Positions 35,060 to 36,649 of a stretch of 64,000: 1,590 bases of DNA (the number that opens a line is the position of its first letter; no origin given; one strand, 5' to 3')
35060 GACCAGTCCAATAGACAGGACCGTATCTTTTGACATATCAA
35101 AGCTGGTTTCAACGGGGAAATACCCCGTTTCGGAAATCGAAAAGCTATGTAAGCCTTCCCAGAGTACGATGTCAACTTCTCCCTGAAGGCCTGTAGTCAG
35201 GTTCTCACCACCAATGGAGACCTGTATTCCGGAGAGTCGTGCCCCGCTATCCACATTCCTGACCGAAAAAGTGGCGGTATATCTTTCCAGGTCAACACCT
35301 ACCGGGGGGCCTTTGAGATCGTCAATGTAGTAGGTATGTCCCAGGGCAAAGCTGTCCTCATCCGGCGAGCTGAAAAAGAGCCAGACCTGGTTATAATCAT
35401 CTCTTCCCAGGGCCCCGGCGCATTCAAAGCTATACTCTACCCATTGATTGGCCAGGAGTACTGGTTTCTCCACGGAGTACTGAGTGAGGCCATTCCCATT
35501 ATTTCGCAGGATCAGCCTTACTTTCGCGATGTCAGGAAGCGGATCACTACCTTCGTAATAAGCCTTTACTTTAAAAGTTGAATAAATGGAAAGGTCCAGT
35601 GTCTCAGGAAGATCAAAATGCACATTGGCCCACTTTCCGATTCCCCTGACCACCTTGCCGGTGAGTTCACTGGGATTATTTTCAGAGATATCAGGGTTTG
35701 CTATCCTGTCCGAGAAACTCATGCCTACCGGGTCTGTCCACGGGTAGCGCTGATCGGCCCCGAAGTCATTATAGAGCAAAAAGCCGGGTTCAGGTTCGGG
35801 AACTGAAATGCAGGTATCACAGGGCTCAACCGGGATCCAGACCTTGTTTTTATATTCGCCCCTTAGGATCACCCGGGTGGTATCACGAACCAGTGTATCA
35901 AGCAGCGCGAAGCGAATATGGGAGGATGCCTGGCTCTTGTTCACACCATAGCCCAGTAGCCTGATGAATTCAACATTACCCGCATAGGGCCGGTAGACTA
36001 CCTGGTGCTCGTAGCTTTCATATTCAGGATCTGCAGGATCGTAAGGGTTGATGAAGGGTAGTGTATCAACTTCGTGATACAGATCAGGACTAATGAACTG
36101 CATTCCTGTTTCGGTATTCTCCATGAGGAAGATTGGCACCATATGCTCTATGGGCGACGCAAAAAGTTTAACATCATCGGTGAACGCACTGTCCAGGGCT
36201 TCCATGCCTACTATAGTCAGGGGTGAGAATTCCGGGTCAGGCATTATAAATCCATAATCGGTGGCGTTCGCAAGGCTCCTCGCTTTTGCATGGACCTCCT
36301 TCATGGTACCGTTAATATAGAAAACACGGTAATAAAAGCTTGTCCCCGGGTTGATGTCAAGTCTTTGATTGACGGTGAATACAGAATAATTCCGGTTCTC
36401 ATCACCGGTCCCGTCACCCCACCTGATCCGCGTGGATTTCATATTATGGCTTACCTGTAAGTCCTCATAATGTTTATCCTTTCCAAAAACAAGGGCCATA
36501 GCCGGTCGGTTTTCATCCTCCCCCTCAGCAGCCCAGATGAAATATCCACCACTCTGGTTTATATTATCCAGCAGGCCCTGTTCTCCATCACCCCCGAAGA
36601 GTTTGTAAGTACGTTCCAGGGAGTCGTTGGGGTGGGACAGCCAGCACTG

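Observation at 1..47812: Sulfatase/fucosidase locus with T9SS cargo and an HTCS regulator but no SusC/SusD pair in ~48 kb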

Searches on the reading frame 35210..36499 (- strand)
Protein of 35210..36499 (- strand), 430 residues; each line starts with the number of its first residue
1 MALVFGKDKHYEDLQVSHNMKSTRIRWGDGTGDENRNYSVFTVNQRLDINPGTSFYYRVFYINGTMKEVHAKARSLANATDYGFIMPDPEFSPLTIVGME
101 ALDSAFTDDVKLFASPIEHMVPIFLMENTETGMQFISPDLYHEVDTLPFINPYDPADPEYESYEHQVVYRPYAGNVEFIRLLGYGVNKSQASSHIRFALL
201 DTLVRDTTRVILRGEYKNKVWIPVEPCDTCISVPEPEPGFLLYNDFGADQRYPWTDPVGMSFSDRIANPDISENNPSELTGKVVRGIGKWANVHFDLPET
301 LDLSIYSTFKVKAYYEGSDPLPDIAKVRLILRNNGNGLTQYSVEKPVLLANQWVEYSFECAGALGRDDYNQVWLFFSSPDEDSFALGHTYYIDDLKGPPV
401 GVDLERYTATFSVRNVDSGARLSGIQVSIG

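Call 46: find_homologous_proteins(query=window:35210-36499:-, max_evalue=0.00001)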
Query window:35210-36499:- (430 aa): 22 proteins with E <= 0.00001 among 4827 candidates.
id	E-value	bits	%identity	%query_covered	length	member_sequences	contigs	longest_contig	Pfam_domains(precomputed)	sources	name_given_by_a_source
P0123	4.4e-297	1003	100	100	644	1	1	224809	PF18962.8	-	-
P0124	7.3e-113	396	66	59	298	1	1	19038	-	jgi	-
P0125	2.9e-110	387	69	57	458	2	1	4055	PF18962.8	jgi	jgi:hypothetical protein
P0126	8.1e-87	310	49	65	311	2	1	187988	-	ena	-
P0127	1.6e-81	293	44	77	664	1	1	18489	-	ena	-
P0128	1.6e-80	289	43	75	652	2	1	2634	PF13715.13,PF18962.8,PF13620.13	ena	-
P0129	1.2e-76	277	79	36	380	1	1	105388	-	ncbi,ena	-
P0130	4.0e-61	226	43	58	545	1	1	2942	PF13715.13,PF18962.8,PF08308.18,PF13620.13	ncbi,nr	ncbi:MAG: hypothetical protein QNK35_04425, partial [Bacteroides sp.]|nr:hypothetical protein [Bacte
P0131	4.9e-59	219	46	52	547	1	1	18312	-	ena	-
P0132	9.0e-59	218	45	52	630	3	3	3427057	PF18962.8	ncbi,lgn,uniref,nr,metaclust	ncbi:hypothetical protein AXE80_08890 [Wenyingzhuangia fucanilytica]|uniref:Secretion system C-termi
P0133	3.4e-54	203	45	55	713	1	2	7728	PF18962.8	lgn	-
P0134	1.1e-52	198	43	55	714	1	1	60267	PF18962.8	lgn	-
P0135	8.8e-52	195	41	52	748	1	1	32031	PF00754.32,PF22633.4,PF18962.8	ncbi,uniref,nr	ncbi:T9SS type A sorting domain-containing protein [Formosa sp. PL04]|uniref:T9SS type A sorting dom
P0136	1.6e-50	191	41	53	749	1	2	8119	PF00754.32,PF22633.4,PF18962.8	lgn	-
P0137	5.9e-49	185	48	49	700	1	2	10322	PF18962.8,PF01663.28,PF16347.11,PF00884.29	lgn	-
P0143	2.1e-13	68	69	13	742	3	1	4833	PF14885.13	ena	-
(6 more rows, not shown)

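Call 54: find_encoding_contigs(protein=P0129, flank=10000, max_places=2)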
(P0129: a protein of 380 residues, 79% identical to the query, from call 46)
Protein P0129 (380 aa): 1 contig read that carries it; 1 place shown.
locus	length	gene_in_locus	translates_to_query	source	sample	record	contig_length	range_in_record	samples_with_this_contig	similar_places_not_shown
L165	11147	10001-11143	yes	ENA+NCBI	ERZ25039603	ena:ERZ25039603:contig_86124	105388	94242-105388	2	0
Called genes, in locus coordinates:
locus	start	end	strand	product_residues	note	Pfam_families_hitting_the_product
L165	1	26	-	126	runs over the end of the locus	PF01120:Alpha_L_fucos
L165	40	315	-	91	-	PF01120:Alpha_L_fucos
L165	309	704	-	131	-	PF01120:Alpha_L_fucos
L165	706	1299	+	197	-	PF13204:Apiosidase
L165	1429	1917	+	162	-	PF13204:Apiosidase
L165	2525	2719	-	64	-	-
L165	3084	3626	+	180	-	PF00884:Sulfatase, PF16347:SGSH_C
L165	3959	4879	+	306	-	-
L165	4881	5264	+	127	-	-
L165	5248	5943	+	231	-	-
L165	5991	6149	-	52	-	-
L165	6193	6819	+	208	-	PF14885:GHL15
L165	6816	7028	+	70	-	PF14885:GHL15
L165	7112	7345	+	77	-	-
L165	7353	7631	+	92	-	PF14885:GHL15 (weak)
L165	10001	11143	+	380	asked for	-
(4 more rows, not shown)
